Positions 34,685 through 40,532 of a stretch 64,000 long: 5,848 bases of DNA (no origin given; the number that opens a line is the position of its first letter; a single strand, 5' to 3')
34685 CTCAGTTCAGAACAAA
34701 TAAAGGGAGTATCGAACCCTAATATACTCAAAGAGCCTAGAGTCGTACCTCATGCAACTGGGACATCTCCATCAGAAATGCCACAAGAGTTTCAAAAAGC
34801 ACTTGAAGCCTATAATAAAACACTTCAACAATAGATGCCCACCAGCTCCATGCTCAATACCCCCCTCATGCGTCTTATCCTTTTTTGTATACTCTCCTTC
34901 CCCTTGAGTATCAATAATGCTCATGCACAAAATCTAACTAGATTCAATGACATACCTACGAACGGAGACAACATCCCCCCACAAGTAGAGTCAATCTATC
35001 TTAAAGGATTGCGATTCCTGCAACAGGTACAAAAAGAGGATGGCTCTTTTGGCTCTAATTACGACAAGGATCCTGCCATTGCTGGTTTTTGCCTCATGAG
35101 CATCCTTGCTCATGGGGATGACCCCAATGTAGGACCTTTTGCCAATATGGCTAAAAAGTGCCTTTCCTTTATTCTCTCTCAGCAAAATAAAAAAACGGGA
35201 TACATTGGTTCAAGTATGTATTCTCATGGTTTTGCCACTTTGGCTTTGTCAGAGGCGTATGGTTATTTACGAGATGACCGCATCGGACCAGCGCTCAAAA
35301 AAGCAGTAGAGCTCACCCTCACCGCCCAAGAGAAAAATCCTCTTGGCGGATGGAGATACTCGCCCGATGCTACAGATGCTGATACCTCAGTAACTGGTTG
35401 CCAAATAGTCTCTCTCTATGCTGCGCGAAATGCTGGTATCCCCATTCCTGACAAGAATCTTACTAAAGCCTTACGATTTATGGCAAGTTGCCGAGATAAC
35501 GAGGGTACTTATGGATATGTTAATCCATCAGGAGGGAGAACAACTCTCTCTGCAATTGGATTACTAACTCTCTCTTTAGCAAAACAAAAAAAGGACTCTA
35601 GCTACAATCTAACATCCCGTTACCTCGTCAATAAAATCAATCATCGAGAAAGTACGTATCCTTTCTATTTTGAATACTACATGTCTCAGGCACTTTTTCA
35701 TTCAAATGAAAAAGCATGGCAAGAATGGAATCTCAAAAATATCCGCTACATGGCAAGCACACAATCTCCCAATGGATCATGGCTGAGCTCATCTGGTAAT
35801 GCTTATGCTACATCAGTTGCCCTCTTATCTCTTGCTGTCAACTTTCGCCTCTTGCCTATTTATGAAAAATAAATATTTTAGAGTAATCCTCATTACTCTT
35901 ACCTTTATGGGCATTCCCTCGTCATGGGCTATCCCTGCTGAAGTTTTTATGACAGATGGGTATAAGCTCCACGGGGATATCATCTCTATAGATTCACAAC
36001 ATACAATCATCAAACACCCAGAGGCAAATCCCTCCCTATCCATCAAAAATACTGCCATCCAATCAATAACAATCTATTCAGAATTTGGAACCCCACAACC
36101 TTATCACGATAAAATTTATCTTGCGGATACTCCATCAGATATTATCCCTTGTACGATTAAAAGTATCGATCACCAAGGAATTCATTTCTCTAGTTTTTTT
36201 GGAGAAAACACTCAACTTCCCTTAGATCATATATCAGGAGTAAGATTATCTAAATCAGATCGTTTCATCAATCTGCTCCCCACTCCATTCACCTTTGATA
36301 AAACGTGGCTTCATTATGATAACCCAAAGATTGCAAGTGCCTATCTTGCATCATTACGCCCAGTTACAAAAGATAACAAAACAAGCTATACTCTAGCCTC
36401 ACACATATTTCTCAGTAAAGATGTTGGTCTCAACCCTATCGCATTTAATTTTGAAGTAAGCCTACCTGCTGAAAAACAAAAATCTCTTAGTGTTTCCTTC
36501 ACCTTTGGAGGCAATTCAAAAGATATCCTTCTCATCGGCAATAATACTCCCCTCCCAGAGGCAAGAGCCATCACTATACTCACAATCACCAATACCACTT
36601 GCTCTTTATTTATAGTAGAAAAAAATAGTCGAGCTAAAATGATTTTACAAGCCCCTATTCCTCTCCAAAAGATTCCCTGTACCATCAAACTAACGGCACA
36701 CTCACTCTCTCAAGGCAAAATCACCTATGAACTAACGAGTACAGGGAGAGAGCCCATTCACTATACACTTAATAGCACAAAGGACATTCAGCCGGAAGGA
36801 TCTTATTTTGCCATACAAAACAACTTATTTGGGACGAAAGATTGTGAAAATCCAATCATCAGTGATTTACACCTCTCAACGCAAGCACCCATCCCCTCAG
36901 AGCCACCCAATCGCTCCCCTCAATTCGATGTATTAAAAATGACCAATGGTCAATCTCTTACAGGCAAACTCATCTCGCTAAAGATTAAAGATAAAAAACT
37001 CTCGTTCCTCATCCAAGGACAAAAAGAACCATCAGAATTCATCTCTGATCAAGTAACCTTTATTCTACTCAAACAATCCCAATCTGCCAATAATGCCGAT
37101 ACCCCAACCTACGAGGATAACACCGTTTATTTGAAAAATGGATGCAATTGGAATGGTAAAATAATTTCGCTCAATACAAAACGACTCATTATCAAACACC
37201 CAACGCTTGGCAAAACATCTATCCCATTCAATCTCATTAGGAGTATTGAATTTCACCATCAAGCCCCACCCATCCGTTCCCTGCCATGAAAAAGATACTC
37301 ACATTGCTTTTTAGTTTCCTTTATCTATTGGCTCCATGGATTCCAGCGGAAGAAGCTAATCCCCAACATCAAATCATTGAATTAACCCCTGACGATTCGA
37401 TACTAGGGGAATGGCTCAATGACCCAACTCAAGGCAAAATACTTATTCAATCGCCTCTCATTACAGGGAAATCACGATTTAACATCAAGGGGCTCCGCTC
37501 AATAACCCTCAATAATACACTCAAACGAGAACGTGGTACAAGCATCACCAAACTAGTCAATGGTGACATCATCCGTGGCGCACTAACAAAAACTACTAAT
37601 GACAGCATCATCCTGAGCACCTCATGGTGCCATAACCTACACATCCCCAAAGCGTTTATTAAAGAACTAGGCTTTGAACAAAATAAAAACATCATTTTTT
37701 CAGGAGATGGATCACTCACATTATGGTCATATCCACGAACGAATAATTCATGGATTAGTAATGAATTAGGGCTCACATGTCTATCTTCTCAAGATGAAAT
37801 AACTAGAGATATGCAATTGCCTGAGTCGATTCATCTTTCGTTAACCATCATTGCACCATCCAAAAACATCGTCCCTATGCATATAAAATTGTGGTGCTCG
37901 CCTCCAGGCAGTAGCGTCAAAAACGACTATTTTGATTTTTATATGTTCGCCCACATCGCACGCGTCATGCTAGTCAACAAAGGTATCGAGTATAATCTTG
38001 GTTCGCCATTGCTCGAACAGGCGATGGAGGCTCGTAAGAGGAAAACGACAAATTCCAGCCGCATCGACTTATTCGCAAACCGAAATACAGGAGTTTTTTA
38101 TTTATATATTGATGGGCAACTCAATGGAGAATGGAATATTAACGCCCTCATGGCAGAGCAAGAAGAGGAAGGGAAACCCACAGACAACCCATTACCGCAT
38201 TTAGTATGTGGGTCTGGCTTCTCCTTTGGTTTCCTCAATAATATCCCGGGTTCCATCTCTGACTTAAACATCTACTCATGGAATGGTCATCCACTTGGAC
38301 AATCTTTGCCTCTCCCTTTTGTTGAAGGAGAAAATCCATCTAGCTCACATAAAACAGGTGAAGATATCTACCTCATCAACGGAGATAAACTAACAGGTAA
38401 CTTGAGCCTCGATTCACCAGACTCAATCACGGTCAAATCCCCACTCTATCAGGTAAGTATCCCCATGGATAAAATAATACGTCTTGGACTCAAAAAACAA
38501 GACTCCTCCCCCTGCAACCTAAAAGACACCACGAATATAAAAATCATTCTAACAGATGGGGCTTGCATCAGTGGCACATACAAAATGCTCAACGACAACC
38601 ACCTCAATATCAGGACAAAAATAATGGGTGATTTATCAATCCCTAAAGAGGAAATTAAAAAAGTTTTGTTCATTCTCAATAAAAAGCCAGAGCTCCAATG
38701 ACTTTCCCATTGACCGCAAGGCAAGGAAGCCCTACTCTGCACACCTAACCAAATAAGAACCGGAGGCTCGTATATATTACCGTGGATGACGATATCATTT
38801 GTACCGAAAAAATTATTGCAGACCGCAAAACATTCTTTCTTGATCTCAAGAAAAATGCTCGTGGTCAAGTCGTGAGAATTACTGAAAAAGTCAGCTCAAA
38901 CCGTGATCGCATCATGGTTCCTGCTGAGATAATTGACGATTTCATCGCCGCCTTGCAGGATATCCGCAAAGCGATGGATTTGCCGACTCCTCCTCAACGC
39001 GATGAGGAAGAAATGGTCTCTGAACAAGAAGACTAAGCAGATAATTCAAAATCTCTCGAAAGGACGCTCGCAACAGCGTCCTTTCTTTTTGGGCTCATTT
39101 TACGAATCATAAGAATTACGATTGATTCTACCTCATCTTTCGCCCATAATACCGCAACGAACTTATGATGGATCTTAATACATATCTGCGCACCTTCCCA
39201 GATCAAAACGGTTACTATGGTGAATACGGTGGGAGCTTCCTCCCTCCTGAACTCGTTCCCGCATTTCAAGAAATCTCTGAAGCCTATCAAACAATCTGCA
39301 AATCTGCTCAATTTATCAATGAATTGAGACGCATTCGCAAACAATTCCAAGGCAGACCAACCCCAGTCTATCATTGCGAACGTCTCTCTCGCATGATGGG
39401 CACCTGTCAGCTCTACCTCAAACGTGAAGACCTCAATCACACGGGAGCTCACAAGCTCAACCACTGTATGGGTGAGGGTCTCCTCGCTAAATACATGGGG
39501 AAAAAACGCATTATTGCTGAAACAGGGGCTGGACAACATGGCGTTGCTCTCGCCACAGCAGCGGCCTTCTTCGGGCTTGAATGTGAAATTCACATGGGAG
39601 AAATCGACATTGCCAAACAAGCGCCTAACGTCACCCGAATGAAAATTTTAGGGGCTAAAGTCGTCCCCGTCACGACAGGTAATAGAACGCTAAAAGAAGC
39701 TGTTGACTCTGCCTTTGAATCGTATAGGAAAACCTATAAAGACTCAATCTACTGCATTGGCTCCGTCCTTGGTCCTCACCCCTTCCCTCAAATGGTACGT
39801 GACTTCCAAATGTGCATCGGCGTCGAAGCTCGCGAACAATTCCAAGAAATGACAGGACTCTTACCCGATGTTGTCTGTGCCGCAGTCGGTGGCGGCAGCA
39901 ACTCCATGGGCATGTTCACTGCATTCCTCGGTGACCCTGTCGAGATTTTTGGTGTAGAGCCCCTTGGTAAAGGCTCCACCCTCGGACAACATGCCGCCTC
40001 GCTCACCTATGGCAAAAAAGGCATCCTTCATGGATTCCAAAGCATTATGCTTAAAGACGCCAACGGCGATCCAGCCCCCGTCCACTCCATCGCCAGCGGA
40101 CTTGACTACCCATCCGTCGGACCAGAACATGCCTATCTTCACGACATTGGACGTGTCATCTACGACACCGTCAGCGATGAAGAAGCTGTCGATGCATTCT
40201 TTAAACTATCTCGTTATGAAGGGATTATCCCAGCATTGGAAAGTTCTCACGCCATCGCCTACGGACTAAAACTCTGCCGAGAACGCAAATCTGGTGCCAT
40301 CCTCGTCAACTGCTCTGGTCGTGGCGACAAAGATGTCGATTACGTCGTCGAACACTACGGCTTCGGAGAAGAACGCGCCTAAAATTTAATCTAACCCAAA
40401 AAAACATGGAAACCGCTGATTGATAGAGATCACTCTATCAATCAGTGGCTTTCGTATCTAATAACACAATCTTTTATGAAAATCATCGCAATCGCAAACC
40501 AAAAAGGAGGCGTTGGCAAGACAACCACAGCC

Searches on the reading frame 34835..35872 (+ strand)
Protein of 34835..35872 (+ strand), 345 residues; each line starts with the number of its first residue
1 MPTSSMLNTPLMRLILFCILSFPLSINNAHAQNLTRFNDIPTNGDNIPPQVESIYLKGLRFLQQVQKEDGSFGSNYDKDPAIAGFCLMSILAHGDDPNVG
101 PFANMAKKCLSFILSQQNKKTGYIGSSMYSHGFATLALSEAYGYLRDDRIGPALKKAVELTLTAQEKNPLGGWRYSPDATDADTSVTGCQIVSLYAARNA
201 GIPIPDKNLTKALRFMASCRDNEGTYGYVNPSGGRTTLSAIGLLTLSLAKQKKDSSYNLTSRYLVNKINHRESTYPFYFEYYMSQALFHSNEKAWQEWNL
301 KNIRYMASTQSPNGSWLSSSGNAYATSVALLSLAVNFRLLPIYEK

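Call 38: search_protein_families(library=pfam, proteins=[window:34835-35872:+])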
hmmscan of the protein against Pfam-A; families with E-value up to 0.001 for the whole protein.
window:34835-35872:+ (345 aa): 2 families
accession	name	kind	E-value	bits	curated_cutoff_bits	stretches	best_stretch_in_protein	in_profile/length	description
PF00432.27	Prenyltrans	-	4e-08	33.5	26.5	1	62-268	10-209/304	Prenyltransferase alpha-alpha toroid domain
PF13243.12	SQHop_cyclase_C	-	1e-05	25.2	26.1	0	103-188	158-240/319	Squalene-hopene cyclase C-terminal domain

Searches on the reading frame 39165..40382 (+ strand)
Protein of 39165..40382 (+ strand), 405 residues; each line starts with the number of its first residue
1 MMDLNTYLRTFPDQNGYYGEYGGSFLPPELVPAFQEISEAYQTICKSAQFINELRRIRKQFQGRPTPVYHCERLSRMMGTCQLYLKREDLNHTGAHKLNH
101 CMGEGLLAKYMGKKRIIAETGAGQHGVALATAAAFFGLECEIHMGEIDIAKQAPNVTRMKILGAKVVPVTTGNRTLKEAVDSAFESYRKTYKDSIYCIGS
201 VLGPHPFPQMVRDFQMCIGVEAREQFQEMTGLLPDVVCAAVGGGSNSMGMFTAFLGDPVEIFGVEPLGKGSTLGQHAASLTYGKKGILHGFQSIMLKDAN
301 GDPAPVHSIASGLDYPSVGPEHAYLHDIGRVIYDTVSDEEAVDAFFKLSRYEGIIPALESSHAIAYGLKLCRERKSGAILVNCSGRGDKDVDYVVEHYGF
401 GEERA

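Call 5: search_protein_families(library=pfam, proteins=[window:39165-40382:+])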
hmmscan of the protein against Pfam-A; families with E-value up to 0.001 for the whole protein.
window:39165-40382:+ (405 aa): 1 family
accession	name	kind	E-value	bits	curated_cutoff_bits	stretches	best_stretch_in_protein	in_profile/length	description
PF00291.31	PALP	-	1.9e-36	126.4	35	1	62-384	4-294/295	Pyridoxal-phosphate dependent enzyme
